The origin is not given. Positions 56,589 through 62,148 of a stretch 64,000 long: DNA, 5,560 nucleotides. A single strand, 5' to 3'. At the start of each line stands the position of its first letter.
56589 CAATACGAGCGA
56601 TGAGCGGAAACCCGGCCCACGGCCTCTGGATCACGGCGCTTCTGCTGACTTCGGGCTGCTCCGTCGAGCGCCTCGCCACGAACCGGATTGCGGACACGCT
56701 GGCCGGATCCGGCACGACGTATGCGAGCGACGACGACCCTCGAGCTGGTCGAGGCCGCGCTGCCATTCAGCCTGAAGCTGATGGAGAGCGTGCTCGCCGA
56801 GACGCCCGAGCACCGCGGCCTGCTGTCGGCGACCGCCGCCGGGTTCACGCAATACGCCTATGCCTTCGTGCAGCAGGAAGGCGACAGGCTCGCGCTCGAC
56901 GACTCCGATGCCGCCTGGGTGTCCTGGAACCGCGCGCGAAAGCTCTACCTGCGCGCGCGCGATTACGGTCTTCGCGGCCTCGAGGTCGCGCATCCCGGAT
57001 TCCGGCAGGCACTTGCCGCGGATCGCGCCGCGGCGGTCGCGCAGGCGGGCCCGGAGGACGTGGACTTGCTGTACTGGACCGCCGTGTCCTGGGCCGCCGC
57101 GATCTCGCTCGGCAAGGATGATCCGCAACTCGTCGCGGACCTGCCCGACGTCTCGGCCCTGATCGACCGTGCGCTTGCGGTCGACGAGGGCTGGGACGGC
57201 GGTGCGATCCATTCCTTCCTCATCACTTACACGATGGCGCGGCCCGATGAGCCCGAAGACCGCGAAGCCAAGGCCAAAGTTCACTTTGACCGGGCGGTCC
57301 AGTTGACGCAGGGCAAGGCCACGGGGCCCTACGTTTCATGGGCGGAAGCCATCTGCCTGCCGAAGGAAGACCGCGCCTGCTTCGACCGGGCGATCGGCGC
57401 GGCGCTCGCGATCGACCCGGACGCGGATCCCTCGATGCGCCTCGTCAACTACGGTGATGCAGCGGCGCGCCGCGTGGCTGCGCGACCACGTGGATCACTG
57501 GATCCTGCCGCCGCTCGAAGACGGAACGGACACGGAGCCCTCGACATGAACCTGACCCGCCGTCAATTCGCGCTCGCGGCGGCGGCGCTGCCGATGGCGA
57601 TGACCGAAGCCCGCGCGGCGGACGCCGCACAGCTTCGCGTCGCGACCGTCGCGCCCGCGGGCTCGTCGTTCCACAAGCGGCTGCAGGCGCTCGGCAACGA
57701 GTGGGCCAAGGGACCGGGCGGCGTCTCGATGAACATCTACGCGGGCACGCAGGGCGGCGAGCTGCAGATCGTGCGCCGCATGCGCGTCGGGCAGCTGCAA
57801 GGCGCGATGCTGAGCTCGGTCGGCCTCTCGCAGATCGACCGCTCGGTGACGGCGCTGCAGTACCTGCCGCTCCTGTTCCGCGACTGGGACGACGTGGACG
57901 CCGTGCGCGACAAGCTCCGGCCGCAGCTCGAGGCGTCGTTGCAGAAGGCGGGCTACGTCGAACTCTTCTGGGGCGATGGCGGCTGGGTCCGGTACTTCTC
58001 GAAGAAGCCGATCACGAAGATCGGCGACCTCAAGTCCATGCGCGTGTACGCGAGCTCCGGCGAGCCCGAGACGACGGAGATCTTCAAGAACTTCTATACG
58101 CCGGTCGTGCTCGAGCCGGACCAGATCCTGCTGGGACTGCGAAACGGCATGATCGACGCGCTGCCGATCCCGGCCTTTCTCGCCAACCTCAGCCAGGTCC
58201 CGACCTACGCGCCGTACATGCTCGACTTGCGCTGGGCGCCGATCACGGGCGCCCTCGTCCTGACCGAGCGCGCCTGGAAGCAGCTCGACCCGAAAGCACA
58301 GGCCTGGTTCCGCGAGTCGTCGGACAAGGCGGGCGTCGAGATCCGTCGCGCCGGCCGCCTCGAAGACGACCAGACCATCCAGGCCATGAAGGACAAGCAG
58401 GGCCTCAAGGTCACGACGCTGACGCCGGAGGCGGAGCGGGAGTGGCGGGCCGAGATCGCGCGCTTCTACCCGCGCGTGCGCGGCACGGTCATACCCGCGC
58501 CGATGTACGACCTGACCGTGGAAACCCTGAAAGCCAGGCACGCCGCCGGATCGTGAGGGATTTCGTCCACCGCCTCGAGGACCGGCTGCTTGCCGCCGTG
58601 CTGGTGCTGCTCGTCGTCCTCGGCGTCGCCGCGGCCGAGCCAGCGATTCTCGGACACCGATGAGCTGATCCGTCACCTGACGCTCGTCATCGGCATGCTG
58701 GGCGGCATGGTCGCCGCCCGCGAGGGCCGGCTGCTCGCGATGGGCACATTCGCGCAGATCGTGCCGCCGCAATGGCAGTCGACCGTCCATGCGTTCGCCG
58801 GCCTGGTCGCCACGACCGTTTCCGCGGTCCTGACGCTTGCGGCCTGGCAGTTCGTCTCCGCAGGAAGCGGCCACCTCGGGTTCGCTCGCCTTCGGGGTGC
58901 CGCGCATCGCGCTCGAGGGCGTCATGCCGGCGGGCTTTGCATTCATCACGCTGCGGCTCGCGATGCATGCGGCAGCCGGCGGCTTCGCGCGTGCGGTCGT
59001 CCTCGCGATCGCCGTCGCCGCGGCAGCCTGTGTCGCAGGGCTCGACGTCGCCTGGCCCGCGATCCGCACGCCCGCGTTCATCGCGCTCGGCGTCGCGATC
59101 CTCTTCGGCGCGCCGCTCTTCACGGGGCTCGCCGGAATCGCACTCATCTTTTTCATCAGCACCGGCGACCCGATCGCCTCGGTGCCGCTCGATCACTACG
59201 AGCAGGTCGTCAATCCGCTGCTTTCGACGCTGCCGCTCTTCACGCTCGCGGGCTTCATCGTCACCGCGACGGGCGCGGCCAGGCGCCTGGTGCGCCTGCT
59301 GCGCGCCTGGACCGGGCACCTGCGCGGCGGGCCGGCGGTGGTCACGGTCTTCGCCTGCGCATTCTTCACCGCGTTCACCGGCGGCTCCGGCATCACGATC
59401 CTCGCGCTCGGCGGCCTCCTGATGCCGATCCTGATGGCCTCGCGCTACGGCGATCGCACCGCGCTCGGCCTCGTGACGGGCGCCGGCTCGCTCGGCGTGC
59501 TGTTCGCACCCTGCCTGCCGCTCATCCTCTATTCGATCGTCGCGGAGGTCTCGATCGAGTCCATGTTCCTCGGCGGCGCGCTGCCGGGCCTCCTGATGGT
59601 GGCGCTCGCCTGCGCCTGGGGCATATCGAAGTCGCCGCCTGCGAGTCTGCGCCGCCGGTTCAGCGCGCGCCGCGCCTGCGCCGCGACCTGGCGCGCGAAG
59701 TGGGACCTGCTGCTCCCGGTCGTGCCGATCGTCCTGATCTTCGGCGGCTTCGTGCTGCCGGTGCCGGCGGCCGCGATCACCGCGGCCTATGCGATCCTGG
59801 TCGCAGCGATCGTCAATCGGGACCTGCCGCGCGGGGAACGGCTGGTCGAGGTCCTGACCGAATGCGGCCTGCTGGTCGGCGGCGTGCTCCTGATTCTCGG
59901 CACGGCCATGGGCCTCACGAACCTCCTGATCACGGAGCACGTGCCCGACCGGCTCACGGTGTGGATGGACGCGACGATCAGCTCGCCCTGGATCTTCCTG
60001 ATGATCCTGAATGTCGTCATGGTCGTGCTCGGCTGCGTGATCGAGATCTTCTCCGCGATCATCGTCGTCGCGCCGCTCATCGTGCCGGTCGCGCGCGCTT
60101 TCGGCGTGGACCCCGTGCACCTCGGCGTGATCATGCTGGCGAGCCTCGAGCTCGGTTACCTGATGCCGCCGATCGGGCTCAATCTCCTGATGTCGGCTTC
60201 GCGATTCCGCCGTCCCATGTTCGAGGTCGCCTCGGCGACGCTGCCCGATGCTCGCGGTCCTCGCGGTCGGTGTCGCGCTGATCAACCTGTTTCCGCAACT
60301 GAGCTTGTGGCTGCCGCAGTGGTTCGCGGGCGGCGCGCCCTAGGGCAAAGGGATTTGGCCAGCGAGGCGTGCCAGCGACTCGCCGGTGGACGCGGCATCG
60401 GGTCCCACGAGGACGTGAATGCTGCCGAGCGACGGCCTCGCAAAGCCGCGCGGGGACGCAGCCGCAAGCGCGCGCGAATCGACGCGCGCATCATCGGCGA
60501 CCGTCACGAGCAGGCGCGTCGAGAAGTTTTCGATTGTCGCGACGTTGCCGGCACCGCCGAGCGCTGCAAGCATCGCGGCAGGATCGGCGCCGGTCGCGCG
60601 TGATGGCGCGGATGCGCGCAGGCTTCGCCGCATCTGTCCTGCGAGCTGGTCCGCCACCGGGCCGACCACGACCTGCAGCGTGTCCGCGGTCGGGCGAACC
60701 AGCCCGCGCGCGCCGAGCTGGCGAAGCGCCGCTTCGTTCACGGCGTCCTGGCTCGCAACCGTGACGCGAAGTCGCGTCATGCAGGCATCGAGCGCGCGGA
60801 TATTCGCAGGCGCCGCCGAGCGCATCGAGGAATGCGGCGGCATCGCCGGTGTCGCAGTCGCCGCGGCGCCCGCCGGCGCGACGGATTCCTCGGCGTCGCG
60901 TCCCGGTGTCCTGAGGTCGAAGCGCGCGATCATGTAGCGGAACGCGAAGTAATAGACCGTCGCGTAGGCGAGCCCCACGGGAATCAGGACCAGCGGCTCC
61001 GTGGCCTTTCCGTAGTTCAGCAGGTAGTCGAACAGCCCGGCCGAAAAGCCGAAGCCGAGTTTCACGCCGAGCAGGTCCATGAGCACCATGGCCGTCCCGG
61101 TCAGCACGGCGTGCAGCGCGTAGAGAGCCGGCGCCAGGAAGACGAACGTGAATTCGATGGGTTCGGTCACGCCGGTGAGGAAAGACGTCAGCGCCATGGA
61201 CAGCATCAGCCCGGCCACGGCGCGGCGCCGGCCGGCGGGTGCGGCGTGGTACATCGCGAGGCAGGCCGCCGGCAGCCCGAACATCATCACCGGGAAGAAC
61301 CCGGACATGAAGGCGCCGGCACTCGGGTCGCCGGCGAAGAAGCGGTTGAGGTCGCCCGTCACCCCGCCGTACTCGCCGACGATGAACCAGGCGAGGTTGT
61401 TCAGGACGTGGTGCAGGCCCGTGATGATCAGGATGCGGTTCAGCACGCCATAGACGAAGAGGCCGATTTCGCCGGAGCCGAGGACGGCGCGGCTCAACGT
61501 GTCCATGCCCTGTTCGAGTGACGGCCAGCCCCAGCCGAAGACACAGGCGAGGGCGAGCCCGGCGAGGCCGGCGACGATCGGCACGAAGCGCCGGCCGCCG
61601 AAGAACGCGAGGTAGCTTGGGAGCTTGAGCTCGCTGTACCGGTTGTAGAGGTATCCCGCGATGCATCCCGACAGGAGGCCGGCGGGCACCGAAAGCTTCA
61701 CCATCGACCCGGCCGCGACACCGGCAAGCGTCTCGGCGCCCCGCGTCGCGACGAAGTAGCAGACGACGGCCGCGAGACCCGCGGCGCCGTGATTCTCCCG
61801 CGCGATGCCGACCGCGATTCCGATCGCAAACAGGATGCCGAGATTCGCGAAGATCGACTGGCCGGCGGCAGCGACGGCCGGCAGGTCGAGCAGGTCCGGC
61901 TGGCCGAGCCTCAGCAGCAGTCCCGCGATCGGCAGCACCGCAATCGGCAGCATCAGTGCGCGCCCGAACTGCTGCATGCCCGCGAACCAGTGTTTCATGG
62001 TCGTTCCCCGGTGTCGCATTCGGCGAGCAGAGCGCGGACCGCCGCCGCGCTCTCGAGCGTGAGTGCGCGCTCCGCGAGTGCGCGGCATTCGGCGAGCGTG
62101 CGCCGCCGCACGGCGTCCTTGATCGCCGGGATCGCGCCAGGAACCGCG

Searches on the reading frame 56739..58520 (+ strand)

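Call 82: search_protein_families(library=pfam, proteins=[window:56739-58520:+], max_evalue=0.0001)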
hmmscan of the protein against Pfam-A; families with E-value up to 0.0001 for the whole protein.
window:56739-58520:+ (594 aa): 2 families
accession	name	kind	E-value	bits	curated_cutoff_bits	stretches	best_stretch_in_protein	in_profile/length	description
PF16811.11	TAtT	-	7e-76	255.5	26.5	1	1-238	5-246/263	TRAP transporter T-component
PF03480.18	DctP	-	1.3e-27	97.3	23.4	1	302-579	2-281/286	Bacterial extracellular solute-binding protein, family 7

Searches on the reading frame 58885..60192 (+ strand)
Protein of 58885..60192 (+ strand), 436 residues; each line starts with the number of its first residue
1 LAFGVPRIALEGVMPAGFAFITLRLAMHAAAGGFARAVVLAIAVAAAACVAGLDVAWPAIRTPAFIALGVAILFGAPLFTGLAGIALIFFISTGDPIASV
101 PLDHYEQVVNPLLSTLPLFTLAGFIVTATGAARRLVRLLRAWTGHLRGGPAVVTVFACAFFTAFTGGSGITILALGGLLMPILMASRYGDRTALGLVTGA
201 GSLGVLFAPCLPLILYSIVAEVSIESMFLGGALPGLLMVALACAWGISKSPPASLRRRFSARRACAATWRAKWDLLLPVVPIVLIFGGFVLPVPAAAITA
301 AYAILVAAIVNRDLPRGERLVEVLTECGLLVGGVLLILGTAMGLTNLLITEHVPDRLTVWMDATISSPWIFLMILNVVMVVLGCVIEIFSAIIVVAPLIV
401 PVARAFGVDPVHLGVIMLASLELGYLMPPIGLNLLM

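Call 82: search_protein_families(library=pfam, proteins=[window:58885-60192:+], max_evalue=0.0001)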
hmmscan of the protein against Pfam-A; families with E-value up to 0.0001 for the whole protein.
window:58885-60192:+ (436 aa): 1 family
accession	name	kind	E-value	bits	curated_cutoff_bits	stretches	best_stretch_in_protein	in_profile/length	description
PF06808.19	DctM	-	6.4e-64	216.7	23.8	1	66-434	2-375/413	Tripartite ATP-independent periplasmic transporter, DctM component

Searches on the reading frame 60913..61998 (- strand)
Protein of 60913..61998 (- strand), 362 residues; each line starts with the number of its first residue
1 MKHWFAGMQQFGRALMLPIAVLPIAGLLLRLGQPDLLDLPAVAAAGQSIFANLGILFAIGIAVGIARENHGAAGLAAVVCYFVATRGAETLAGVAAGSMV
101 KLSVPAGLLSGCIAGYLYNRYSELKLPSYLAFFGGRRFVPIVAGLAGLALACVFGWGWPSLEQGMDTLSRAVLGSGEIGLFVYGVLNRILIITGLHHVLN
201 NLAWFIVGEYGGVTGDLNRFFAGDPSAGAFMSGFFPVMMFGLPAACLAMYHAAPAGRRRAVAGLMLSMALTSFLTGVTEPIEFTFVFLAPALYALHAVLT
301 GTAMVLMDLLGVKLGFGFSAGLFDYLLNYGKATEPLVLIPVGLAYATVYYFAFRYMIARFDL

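Call 82: search_protein_families(library=pfam, proteins=[window:60913-61998:-], max_evalue=0.0001)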
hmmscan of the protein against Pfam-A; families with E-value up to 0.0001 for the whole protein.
window:60913-61998:- (362 aa): 1 family
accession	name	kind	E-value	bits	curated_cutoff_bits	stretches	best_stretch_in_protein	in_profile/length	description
PF02378.23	PTS_EIIC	-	6.8e-62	209.8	30.7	1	12-301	1-319/319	Phosphotransferase system, EIIC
